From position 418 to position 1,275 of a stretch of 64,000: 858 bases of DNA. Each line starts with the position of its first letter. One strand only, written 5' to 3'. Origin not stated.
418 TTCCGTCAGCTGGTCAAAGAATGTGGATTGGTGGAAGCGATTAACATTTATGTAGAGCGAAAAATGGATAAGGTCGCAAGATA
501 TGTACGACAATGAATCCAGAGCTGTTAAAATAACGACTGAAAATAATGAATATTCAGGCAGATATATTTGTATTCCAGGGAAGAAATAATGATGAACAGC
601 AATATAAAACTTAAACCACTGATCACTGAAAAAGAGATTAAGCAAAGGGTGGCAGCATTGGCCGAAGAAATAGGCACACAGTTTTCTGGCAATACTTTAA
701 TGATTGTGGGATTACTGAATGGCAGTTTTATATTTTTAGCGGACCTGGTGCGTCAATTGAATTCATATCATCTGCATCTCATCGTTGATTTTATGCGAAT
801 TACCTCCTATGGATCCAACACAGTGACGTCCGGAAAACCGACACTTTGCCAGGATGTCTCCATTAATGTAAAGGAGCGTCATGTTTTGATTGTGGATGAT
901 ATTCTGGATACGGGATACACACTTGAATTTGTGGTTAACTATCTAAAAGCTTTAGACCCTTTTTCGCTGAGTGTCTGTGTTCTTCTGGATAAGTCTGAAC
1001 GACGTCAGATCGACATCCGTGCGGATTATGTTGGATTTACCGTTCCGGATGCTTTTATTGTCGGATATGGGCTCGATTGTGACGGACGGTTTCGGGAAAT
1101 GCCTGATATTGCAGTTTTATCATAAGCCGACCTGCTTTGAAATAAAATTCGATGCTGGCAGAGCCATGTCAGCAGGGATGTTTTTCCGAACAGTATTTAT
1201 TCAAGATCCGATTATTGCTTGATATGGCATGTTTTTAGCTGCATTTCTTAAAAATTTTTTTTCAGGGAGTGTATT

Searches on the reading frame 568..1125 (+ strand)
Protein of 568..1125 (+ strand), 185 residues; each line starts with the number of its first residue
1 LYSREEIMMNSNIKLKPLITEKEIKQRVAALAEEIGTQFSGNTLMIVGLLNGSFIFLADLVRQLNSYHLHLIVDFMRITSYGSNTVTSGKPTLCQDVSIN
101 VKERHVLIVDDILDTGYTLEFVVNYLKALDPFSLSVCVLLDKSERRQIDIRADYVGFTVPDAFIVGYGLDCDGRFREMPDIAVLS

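Call 85: search_protein_families(library=pfam, proteins=[window:568-1125:+], max_evalue=0.00001)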
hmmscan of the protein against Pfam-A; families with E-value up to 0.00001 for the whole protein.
window:568-1125:+ (185 aa): 1 family
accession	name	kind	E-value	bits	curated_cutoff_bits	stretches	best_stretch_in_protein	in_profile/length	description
PF00156.33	Pribosyltran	-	3.8e-27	95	26.3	1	22-170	9-156/158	Phosphoribosyl transferase domain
